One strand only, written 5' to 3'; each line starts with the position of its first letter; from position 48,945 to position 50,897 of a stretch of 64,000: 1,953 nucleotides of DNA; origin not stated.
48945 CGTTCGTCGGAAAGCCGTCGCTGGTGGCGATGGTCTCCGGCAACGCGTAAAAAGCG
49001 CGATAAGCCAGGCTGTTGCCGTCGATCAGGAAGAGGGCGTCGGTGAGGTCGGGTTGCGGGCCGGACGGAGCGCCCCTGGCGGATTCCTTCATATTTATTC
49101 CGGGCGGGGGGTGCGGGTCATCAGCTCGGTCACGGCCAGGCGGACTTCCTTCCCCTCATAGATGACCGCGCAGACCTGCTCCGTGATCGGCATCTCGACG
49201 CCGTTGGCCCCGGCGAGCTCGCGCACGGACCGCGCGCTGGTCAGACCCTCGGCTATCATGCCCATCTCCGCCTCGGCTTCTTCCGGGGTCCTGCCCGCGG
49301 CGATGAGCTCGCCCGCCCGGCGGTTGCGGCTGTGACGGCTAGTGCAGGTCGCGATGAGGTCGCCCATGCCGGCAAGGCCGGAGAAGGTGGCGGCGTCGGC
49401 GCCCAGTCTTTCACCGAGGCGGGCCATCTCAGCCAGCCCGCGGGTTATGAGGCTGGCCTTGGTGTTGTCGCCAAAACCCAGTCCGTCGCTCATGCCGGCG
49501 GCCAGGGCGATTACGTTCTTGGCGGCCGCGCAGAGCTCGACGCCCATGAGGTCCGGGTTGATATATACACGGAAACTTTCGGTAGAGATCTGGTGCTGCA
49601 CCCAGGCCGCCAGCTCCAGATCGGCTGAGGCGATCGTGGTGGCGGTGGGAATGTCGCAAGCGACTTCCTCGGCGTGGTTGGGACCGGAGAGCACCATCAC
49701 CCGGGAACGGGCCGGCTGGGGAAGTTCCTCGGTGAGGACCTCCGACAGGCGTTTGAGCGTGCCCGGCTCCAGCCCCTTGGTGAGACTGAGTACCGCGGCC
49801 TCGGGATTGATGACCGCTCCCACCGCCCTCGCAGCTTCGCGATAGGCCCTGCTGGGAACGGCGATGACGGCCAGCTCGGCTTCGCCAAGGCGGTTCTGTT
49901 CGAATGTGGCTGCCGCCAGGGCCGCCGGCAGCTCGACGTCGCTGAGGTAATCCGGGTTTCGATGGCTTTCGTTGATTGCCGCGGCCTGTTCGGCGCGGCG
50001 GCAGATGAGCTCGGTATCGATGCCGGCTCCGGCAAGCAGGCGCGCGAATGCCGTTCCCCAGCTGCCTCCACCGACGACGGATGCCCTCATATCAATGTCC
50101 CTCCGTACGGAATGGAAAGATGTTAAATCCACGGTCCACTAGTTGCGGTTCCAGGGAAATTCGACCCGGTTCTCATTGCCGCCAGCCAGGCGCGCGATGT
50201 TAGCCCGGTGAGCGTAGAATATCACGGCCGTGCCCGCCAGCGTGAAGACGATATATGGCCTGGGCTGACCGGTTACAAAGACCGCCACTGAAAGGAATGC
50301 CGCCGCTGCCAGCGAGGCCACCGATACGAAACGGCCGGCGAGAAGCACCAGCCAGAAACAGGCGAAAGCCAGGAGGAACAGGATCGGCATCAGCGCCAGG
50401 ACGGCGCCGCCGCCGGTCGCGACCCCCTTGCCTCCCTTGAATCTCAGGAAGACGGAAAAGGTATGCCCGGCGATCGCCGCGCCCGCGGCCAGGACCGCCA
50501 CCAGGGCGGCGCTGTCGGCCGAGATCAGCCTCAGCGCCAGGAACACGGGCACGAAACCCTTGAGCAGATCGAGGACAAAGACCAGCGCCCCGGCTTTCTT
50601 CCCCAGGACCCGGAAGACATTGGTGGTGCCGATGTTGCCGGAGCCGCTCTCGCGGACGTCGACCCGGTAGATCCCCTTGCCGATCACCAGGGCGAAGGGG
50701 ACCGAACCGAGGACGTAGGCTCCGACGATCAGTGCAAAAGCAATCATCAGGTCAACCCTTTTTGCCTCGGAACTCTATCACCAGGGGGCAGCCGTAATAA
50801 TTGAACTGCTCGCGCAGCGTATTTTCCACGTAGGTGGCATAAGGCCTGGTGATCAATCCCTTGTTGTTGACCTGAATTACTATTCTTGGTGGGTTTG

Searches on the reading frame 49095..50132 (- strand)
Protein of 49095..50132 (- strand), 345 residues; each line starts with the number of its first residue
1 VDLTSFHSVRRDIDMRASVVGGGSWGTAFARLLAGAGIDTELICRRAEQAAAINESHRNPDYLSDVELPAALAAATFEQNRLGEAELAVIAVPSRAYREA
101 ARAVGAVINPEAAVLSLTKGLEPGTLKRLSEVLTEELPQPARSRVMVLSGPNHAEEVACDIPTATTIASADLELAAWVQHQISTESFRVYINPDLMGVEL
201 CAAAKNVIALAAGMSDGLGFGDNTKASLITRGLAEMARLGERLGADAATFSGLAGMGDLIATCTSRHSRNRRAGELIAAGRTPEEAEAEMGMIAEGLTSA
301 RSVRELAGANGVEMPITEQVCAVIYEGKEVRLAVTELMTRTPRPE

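Call 52: search_protein_families(library=pfam, proteins=[window:49095-50132:-], max_evalue=0.00001)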
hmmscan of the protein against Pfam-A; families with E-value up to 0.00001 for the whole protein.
window:49095-50132:- (345 aa): 4 families
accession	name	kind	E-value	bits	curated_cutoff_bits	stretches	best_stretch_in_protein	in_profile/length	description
PF07479.19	NAD_Gly3P_dh_C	-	6.7e-56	188.9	25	1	194-334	1-141/142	NAD-dependent glycerol-3-phosphate dehydrogenase C-terminus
PF01210.29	NAD_Gly3P_dh_N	-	1.6e-43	148.8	23.1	1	18-174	3-157/158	NAD-dependent glycerol-3-phosphate dehydrogenase N-terminus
PF20618.3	GPD_NAD_C_bact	-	8.5e-22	77.9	27.6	1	254-320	1-66/66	Bacterial GPD, NAD-dependent C-terminal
PF02558.23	ApbA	-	7.1e-08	32.7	22.2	1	19-122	3-104/150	Ketopantoate reductase PanE/ApbA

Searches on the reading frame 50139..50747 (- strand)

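Call 52: search_protein_families(library=pfam, proteins=[window:50139-50747:-], max_evalue=0.00001)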
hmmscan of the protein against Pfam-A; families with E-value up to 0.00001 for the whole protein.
window:50139-50747:- (202 aa): 1 family
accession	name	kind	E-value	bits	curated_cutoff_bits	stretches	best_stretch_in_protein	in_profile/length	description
PF02660.20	G3P_acyltransf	-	3.1e-51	174.2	24.1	1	10-187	2-164/164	Glycerol-3-phosphate acyltransferase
